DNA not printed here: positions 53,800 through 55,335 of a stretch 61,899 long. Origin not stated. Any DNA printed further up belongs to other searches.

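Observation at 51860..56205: Candidate novel system: operator-controlled, SD-driven five-gene cassette (79-aa ORF, SAM methyltransferase, RmlA-like NTase, radical SAM enzyme, RmlB-like dehydratase)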

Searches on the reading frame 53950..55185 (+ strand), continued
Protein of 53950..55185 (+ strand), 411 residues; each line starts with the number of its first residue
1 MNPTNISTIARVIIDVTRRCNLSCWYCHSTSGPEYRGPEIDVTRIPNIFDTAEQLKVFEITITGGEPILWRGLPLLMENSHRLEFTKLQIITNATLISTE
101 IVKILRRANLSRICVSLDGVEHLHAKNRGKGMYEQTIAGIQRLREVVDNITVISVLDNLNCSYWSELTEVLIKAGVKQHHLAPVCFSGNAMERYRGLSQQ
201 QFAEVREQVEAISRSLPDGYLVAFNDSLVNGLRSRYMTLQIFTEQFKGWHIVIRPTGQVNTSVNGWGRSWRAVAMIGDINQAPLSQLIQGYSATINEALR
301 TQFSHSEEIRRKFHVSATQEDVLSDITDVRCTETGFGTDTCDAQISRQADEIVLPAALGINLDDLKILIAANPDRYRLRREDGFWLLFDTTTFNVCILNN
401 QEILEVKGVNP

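Call 36: find_encoding_contigs(protein=P0070, flank=7000, max_places=1)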
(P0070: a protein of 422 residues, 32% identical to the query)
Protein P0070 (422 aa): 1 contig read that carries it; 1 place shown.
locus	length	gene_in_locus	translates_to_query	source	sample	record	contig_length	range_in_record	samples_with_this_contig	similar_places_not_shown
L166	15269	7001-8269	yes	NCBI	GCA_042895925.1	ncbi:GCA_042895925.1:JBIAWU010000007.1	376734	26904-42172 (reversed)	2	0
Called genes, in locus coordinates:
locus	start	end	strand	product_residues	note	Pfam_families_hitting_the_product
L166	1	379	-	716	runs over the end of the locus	PF00176:SNF2-rel_dom, PF00271:Helicase_C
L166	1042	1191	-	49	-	PF13276:HTH_21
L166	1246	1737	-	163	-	-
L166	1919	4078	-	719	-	-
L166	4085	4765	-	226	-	PF20703:nSTAND1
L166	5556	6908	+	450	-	PF01041:DegT_DnrJ_EryC1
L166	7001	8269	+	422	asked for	PF04055:Radical_SAM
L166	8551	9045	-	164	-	PF00334:NDK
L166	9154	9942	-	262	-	-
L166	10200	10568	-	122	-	-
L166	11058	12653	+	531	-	PF00012:HSP70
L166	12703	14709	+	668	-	-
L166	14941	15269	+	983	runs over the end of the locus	PF03704:BTAD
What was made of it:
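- On DesII-type radical SAM (desosamine pathway): It is present only beside a clade-2 member, L166 (call 36).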

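Call 37: find_encoding_contigs(protein=P0067, flank=7000, max_places=1)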
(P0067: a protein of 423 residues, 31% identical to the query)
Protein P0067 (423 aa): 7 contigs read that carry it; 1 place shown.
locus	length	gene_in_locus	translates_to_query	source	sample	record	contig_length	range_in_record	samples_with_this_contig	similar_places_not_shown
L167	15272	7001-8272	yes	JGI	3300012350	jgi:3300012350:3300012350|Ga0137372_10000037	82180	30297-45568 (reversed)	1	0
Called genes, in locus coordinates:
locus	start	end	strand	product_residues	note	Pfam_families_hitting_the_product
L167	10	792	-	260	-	PF00903:Glyoxalase, PF18029:Glyoxalase_6, PF22677:Ble-like_N (faint), PF00903:Glyoxalase (weak), PF18029:Glyoxalase_6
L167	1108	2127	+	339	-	PF02790:COX2_TM, PF00116:COX2, PF13473:Cupredoxin_1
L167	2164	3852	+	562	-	PF00115:COX1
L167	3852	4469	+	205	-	PF00510:COX3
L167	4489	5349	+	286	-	PF07366:SnoaL, PF14534:DUF4440 (weak), PF12680:SnoaL_2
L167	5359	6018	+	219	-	PF08534:Redoxin, PF00578:AhpC-TSA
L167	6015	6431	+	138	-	PF01951:Archease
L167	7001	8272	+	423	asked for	PF04055:Radical_SAM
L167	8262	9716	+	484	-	PF04055:Radical_SAM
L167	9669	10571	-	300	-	PF00535:Glycos_transf_2, PF13641:Glyco_tranf_2_3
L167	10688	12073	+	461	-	PF00535:Glycos_transf_2, PF13704:Glyco_tranf_2_4 (weak), PF13632:Glyco_trans_2_3, PF13641:Glyco_tranf_2_3 (weak)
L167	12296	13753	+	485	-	PF01139:RtcB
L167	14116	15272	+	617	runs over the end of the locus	PF01558:POR, PF01855:POR_N, PF17147:PFOR_II (weak)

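Call 41: predict_structure(alignment_id=A1)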
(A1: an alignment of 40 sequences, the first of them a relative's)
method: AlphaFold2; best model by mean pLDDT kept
length: 411 residues; sequences in the alignment: 40
mean_pLDDT: 90.6   pTM: 0.91
mean pLDDT of the five models: 90.6, 90.0, 89.3, 88.8, 87.3
residues with pLDDT >= 90: 298; 70-90: 87; 50-70: 16; < 50: 10
segments of 3 or more residues with pLDDT < 50: 338-347
pLDDT, mean of each block of 10 residues (from residue 1): 89 94 71 81 98 98 95 97 98 97 97 96 88 96 98 96 97 98 90 90 97 95 96 96 94 95 82 87 96 89 90 91 88 63 48 87 94 94 95 97 83 53
secondary structure, 60 per line:
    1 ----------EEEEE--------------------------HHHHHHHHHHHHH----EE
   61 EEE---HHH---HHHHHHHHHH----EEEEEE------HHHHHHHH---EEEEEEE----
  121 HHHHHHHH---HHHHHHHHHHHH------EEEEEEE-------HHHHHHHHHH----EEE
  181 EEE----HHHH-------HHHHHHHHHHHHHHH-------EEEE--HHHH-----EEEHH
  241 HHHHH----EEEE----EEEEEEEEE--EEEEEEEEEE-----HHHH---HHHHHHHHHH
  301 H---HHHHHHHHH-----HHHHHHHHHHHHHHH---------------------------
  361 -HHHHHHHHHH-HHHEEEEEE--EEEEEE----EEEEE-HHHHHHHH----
elements in order: E11-15 H42-54 E59-63 H73-82 E87-92 H99-106 E110-116 H121-128 H132-143 E150-156 H164-173 E178-183 H188-191 H199-213 E221-224 H227-230 E236-238 H239-245 E250-253 E258-266 E269-278 H284-287 H291-301 H305-313 H319-333 H362-371 E376-381 E384-389 E394-398 H400-407

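Call 44: fold_search(model_id=the predicted structure, library=pdb)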
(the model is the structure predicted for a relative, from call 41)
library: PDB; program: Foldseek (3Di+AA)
matches with E <= 10: 1807; with E <= 0.001: 188
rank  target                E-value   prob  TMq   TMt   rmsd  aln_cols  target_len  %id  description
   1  6efn                  1.4e-13  1.00  0.54  0.58   3.6       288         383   20  Structure of a RiPP maturase, SkfB (released 2018-10-24)
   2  5v1t_A                7.1e-13  1.00  0.50  0.47   4.9       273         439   18  Crystal structure of Streptococcus suis SuiB bound to precursor peptide SuiA (released 2017-08-30)
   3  5v1q_A                1.7e-12  1.00  0.50  0.48   5.1       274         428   19  Crystal structure of Streptococcus suis SuiB (released 2017-08-30)
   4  5v1s_B                2.8e-12  1.00  0.55  0.53   5.0       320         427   17  Crystal structure of Streptococcus suis SuiB bound to S-adenosylmethionine (released 2017-08-30)
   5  5v1q_B                1.3e-11  1.00  0.52  0.49   4.7       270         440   18  Crystal structure of Streptococcus suis SuiB (released 2017-08-30)
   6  5v1s_A                1.6e-11  1.00  0.52  0.50   4.2       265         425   18  Crystal structure of Streptococcus suis SuiB bound to S-adenosylmethionine (released 2017-08-30)
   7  4k36_B                2.8e-11  1.00  0.52  0.58   8.8       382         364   13  His6 tagged anSMEcpe with bound AdoMet (released 2013-05-08)
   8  7vob                  5.7e-11  1.00  0.53  0.65   6.9       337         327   20  The crystal structure of a Radical SAM Enzyme BlsE involved in the Biosynthesis of Blasticidin S (released 2022-05-04)
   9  5why_B                5.7e-11  1.00  0.50  0.49   9.4       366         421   14  Structural Insights into Thioether Bond Formation in the Biosynthesis of Sactipeptides (released 2017-07-26)
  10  4k37_B                6.0e-11  1.00  0.52  0.58  10.0       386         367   13  Native anSMEcpe with bound AdoMet (released 2013-05-08)
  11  4k39_A                8.0e-11  1.00  0.52  0.58   8.8       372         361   13  Native anSMEcpe with bound AdoMet and Cp18Cys peptide (released 2013-05-08)
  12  5why_A                8.5e-11  1.00  0.51  0.50   9.3       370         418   15  Structural Insights into Thioether Bond Formation in the Biosynthesis of Sactipeptides (released 2017-07-26)
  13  8hzv_A                1.1e-10  1.00  0.49  0.42   6.2       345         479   15  The crystal structure of a Radical SAM Enzyme DesII (released 2024-07-10)
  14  9dfw_B                1.4e-10  1.00  0.50  0.67   5.0       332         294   16  X-ray crystal structure of an engineered Viperin-like enzyme from T. virens with bound CTP and SAM (released 2025-02-12)
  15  4k36_A                1.8e-10  1.00  0.51  0.54   8.9       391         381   13  His6 tagged anSMEcpe with bound AdoMet (released 2013-05-08)
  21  8hzv_D                5.1e-10  1.00  0.46  0.41   9.9       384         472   14  The crystal structure of a Radical SAM Enzyme DesII (released 2024-07-10)
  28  8hzv_B                9.5e-10  1.00  0.45  0.40   9.6       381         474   14  The crystal structure of a Radical SAM Enzyme DesII (released 2024-07-10)
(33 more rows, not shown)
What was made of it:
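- On DesII-type radical SAM (desosamine pathway): Foldseek gives TM 0.45-0.49 and 14-15% identity, which is the generic level (call 44).
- DesII appears among the Foldseek hits (call 44).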

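Call 47: find_related_loci(query=A1, collection=metagenome_contigs, flank=7000)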
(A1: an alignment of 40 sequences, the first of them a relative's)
Query A1 (411 aa) in metagenome_contigs; peptide patterns used: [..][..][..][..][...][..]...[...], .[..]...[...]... (x = any residue, [..] = any of these).
600 stretches matched a pattern (row limit reached: there are more); 292 encode a relative of the query (tblastn E <= 1e-3); the best 80 are kept; 80 distinct loci.
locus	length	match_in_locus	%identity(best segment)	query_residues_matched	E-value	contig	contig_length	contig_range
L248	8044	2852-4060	48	7-407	1e-124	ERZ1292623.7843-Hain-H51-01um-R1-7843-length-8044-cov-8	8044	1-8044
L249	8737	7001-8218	46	6-406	6e-119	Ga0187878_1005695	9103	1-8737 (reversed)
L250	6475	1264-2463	46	12-406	2e-118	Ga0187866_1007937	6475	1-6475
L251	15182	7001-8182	47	1-403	2e-116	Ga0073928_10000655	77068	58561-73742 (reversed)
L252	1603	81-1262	46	4-403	5e-119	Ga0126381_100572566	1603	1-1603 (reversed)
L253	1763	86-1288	46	4-402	7e-118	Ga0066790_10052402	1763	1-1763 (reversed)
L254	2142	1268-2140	52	1-291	4e-105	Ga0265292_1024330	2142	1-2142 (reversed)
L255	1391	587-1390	53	4-271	1e-105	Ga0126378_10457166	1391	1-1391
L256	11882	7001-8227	31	9-409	5e-50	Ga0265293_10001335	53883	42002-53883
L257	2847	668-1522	32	3-287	9e-47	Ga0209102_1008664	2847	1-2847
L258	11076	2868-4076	29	11-402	2e-42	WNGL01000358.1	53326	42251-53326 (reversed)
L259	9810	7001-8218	28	9-406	8e-42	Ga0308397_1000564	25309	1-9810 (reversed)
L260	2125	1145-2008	32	11-289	2e-41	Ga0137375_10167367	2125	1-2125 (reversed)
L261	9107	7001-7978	33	9-325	4e-40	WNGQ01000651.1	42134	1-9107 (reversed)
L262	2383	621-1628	29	9-335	3e-39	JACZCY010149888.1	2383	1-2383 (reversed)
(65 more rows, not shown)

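Call 70: search_solved_structures(query=A1, max_evalue=0.001)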
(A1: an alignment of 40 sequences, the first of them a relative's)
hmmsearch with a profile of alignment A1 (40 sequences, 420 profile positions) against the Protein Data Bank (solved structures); distinct sequences matched with E-value up to 0.001: 26.
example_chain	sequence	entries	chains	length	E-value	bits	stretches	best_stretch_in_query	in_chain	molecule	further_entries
6efn_A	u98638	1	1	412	7.4e-26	94.3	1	9-210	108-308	Sporulation killing factor maturation protein SkfB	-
7vob_C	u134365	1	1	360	7.8e-20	74.4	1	19-183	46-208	Cytosylglucuronate decarboxylase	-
7voc_C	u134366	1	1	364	8e-20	74.4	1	19-183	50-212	Cytosylglucuronate decarboxylase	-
6c8v_A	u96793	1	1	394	4.2e-15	58.9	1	5-219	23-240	Coenzyme PQQ synthesis protein E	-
7tol_A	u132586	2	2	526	3e-14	56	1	5-147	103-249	glycerol dibiphytanyl glycerol tetraether - macrocyclic archaeol synthase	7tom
2fb2_A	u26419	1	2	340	1.6e-12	50.4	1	8-158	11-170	Molybdenum cofactor biosynthesis protein A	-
1tv7_A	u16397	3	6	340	2.3e-12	49.9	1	9-158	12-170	Molybdenum cofactor biosynthesis protein A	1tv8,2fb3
5wgg_A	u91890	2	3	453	2e-11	46.8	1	12-145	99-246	Radical SAM domain protein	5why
8wm2_A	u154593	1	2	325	1e-10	44.4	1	16-118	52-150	Fe-S radical SAM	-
4k36_A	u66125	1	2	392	7.8e-10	41.5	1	19-165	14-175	Anaerobic sulfatase-maturating enzyme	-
8vpo_A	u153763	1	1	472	8.5e-10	41.4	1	12-164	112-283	Radical SAM core domain-containing protein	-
4k37_A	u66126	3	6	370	9.4e-10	41.2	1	19-165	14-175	Anaerobic sulfatase-maturating enzyme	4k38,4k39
5v1q_A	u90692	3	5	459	2.5e-09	39.8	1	9-176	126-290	Radical SAM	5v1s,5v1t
6b4c_A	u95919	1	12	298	4.8e-08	35.6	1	8-131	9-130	Viperin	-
9dgw_A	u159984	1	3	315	5.6e-08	35.4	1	8-131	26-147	Radical SAM core domain-containing protein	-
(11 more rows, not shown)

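Call 99: find_related_loci(query=A1, collection=viral_contigs, flank=6000)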
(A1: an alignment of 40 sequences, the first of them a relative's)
Query A1 (411 aa) in viral_contigs; peptide patterns used: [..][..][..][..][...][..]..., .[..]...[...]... (x = any residue, [..] = any of these).
50 stretches matched a pattern; 9 encode a relative of the query (tblastn E <= 1e-3); 9 distinct loci.
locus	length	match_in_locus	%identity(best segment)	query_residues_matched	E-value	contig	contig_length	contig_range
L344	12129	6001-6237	34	20-104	3e-6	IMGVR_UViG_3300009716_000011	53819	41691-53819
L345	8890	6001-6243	32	20-95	6e-6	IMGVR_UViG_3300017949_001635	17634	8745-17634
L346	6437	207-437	36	17-95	2e-5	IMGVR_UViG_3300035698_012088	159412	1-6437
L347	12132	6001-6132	34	20-69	8e-5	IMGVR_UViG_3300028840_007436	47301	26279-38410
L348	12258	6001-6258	29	11-94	8e-5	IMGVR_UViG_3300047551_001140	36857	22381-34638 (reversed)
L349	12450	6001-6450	23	2-141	8e-5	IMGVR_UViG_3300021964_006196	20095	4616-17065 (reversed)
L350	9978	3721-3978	29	11-94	1e-4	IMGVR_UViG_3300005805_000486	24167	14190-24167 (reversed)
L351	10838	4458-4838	27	5-133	8e-5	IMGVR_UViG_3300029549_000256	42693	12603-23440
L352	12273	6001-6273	29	17-110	3e-4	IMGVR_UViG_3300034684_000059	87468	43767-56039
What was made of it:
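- On Prokaryotic viperin (pVip) defence: The family is not found in viral contigs (call 99).
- The family is absent from viral contigs (call 99).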

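Call 105: search_protein_families(library=pfam, proteins=[L084:10232-11170:+, L001:6976-7926:+, L248:5068-5991:+, L083:12943-13809:-], max_evalue=0.01)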
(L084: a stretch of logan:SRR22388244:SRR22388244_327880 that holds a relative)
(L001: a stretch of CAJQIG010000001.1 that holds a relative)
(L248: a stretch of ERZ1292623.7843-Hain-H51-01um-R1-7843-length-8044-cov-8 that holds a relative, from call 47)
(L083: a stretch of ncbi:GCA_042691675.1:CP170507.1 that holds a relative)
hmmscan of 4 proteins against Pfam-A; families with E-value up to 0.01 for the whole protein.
L084:10232-11170:+ (312 aa): 1 family
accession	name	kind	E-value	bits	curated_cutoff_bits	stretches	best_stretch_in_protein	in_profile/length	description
PF01909.29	NTP_transf_2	-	0.0084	16.9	21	0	34-74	14-47/93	Nucleotidyltransferase domain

L001:6976-7926:+ (316 aa): 5 families
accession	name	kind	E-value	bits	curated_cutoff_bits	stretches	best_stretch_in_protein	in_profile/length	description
PF16363.11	GDP_Man_Dehyd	-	5.1e-40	138.4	27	1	7-307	1-332/332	GDP-mannose 4,6 dehydratase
PF01370.27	Epimerase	-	1.9e-33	116.3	20.9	1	6-243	1-240/240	NAD dependent epimerase/dehydratase family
PF04321.23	RmlD_sub_bind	-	0.0046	16.5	27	1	5-100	2-80/287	RmlD substrate binding domain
PF02719.21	Polysacc_synt_2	-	0.0047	16.6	20.2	1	6-126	1-132/293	Polysaccharide biosynthesis protein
PF13460.12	NAD_binding_10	-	0.006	16.9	27.2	0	10-70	1-60/184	NAD(P)H-binding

L248:5068-5991:+ (307 aa): 7 families
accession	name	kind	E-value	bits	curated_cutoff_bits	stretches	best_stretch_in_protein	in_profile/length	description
PF13641.12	Glyco_tranf_2_3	-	2.6e-14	54.2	27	1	8-243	3-217/230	Glycosyltransferase like family 2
PF00535.33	Glycos_transf_2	-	2.8e-14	53.8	23.3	1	9-143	1-131/168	Glycosyl transferase family 2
PF10111.15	Glyco_tranf_2_2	-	3.2e-06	27.3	27.3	1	28-106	20-97/276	Glycosyltransferase like family 2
PF02709.20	Glyco_transf_7C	-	0.0022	18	23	0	185-231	19-66/78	N-terminal domain of galactosyltransferase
PF13506.12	Glyco_transf_21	-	0.005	16.8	21.7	0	84-123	24-62/174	Glycosyl transferase family 21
PF13632.12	Glyco_trans_2_3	-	0.0056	17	27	0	180-257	68-142/198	Glycosyl transferase family group 2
PF13712.12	Glyco_tranf_2_5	-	0.0099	16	27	0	76-125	39-89/210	Glycosyltransferase like family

L083:12943-13809:- (288 aa): 4 families
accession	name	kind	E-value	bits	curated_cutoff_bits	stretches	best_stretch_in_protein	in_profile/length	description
PF00535.33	Glycos_transf_2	-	2.9e-20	73.3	23.3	1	12-189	3-167/168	Glycosyl transferase family 2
PF13641.12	Glyco_tranf_2_3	-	1.7e-09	38.5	27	1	45-248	38-217/230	Glycosyltransferase like family 2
PF13506.12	Glyco_transf_21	-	1.6e-06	28.1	21.7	1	75-231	22-158/174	Glycosyl transferase family 21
PF13632.12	Glyco_trans_2_3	-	8.7e-05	22.9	27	1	158-262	63-141/198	Glycosyl transferase family group 2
